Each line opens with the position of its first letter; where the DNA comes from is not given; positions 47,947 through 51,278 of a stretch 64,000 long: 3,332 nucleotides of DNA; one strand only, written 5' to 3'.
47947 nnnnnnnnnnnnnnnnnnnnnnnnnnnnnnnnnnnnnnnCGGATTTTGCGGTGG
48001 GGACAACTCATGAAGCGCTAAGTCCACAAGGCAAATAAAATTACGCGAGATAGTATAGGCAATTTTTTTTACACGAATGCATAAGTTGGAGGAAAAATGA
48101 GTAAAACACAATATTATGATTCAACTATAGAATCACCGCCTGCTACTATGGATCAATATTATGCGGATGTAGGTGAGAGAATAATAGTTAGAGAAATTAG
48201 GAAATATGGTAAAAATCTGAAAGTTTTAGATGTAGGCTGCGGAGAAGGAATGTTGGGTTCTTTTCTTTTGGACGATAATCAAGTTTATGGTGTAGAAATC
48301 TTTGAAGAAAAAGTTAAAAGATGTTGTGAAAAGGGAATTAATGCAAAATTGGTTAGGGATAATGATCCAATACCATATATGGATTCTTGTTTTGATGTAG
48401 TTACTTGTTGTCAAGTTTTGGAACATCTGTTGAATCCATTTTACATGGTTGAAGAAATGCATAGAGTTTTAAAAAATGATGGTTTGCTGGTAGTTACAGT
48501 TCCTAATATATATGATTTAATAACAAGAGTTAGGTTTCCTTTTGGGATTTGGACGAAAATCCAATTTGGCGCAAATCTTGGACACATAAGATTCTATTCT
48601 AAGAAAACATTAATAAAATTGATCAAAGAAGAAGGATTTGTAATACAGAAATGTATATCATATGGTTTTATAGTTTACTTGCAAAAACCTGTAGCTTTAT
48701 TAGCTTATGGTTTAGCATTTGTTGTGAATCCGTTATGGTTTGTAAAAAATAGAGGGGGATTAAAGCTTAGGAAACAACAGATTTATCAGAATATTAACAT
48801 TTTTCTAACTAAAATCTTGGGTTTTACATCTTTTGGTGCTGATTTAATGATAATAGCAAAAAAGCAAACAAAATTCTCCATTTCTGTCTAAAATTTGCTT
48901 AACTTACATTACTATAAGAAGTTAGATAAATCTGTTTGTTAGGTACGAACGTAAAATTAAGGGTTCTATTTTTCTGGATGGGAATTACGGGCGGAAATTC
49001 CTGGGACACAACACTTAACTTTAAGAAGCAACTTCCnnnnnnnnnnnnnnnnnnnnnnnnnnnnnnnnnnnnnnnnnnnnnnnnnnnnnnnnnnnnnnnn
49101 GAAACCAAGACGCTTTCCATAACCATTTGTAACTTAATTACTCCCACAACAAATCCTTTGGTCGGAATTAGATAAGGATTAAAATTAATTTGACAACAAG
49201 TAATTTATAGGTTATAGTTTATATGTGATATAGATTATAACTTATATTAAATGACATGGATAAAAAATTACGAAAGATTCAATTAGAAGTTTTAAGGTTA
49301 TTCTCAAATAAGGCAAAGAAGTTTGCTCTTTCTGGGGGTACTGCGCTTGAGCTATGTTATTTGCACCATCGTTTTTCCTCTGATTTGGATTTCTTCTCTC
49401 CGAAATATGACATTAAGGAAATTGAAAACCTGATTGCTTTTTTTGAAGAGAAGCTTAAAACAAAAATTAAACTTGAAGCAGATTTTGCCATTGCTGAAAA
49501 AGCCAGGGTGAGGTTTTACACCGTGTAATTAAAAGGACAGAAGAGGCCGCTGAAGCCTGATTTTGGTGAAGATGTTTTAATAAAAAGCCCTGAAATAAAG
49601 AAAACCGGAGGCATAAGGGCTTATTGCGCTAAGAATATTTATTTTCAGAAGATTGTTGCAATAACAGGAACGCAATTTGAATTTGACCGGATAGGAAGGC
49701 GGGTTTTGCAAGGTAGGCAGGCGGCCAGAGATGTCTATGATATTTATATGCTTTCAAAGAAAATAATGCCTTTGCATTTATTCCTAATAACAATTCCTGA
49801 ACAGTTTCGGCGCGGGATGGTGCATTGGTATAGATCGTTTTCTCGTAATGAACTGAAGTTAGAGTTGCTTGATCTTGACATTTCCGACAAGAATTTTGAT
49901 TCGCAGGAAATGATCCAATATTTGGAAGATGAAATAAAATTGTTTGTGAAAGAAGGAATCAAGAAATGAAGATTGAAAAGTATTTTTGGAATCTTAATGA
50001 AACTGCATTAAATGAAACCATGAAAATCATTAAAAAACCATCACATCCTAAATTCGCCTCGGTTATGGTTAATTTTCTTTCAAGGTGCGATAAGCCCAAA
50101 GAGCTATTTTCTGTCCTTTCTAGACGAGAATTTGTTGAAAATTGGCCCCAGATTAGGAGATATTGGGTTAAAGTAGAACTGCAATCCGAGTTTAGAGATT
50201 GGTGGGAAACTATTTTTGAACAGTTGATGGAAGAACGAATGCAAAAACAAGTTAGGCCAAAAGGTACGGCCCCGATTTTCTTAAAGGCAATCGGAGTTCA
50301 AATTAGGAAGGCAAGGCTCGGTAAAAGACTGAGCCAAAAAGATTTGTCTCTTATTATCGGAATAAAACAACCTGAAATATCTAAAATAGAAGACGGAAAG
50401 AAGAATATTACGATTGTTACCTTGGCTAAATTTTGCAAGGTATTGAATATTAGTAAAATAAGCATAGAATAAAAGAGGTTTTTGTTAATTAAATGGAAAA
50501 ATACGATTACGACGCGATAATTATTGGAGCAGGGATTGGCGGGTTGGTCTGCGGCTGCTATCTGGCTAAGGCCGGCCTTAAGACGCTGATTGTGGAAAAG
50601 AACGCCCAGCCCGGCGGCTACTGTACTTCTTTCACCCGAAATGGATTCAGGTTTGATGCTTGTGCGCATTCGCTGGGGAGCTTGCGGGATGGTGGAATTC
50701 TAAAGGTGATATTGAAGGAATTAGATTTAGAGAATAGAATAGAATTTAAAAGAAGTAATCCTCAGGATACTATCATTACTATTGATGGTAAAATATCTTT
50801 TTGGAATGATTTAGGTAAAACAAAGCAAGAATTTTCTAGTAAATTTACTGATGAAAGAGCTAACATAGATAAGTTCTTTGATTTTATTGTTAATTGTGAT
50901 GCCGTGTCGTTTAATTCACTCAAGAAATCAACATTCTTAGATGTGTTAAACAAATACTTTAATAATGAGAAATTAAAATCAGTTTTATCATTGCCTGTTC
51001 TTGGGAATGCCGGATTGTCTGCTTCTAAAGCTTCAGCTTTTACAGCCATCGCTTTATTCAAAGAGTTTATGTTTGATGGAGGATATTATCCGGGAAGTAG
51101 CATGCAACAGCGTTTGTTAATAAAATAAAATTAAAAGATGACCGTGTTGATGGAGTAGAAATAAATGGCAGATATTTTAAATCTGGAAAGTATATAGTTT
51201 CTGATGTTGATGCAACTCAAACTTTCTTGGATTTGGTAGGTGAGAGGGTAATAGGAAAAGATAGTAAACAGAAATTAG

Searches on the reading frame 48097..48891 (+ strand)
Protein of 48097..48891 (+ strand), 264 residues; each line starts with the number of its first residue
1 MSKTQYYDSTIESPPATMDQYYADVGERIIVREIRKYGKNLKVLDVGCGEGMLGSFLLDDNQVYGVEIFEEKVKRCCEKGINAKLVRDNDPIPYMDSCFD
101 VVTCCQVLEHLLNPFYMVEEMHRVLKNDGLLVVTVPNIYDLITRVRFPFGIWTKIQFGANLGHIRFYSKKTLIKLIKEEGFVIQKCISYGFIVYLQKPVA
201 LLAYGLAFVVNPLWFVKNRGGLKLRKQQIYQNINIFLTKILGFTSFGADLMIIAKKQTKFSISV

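Call 17: search_protein_families(library=pfam, proteins=[window:48097-48891:+], max_evalue=0.001)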
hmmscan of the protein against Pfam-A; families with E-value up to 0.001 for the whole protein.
window:48097-48891:+ (264 aa): 10 families
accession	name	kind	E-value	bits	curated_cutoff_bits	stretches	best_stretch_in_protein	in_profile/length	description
PF08241.18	Methyltransf_11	-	1.1e-16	61.7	21.2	1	44-133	1-95/95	Methyltransferase domain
PF13489.12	Methyltransf_23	-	1.6e-16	60.9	27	1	38-183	21-161/164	Methyltransferase domain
PF07021.18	MetW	-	7.1e-14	52.3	21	1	41-139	15-113/193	Methionine biosynthesis protein MetW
PF13847.12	Methyltransf_31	-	7.7e-14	52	27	1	39-138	3-115/145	Methyltransferase domain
PF13649.12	Methyltransf_25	-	3.1e-12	47.4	27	1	43-129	1-97/97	Methyltransferase domain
PF08242.18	Methyltransf_12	-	1.5e-11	45.3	30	1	44-131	1-98/98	Methyltransferase domain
PF03141.22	Methyltransf_29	-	4.3e-08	32.6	23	1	19-139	99-223/506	Putative S-adenosyl-L-methionine-dependent methyltransferase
PF05148.21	Methyltransf_8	-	2e-07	31.5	27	1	28-134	61-157/219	Hypothetical methyltransferase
PF05219.18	DREV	-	2.2e-06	27.4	26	1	39-184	94-236/265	DREV methyltransferase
PF05175.20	MTS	-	1.2e-05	25.4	23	1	22-72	15-64/170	Methyltransferase small domain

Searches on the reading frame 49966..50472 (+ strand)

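Call 17: search_protein_families(library=pfam, proteins=[window:49966-50472:+], max_evalue=0.001)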
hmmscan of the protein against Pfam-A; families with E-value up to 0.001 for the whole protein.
window:49966-50472:+ (168 aa): 5 families
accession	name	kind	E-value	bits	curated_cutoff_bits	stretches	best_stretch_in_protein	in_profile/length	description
PF01381.28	HTH_3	-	4.3e-11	43.1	23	1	113-163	1-51/55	Helix-turn-helix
PF13443.12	HTH_26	-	8.3e-07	29.6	22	1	120-163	9-53/63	Cro/C1-type HTH DNA-binding domain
PF12844.13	HTH_19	-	1.7e-06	28.3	30.2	1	113-163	4-54/64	Helix-turn-helix domain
PF13560.12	HTH_31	-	0.0003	21.5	27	1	109-162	2-56/64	Helix-turn-helix domain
PF13744.12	HTH_37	-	0.00035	20.7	27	1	111-160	21-68/80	Helix-turn-helix domain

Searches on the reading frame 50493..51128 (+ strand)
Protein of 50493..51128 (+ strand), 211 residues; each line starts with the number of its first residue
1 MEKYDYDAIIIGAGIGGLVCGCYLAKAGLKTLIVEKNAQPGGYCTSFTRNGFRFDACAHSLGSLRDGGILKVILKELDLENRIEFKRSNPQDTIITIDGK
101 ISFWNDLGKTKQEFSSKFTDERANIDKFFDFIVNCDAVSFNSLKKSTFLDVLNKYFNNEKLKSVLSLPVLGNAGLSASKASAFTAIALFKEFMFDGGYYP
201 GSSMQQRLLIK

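Call 17: search_protein_families(library=pfam, proteins=[window:50493-51128:+], max_evalue=0.001)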
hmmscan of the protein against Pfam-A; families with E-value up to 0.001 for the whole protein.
window:50493-51128:+ (211 aa): 10 families
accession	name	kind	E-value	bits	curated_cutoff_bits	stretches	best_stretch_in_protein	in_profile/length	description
PF13450.12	NAD_binding_8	-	3.3e-16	59.7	21.9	1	10-76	1-67/68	NAD(P)-binding Rossmann-like domain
PF01593.30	Amino_oxidase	-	4.9e-12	46.3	19.8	1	15-201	1-172/443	Flavin containing amine oxidoreductase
PF00890.30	FAD_binding_2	-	4.2e-07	29.9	20.4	1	7-44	1-37/414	FAD binding domain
PF01266.30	DAO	-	1.1e-06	28.9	27.9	1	7-44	1-38/353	FAD dependent oxidoreductase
PF12831.13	FAD_oxidored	-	2.2e-06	27.7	27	1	7-77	1-68/416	FAD dependent oxidoreductase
PF01946.23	Thi4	-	2.2e-06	27.5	26.2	1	5-42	17-55/235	Thi4 family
PF01494.25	FAD_binding_3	-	3.7e-05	23.5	22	1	6-44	2-40/349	FAD binding domain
PF07992.20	Pyr_redox_2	-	0.00013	21.9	26.1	1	6-44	1-40/291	Pyridine nucleotide-disulphide oxidoreductase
PF13738.12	Pyr_redox_3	-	0.00019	21.2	30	1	9-55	1-47/305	Pyridine nucleotide-disulphide oxidoreductase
PF03486.20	HI0933_like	-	0.0006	19.8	50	0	7-41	2-36/244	HI0933-like protein Rossmann domain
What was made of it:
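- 50493..51838 (+): CrtI/phytoene-desaturase-family flavoprotein directly upstream of the kinase. It is frameshifted in this window (two ORFs) and intact in relatives. Pfam, call 17.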
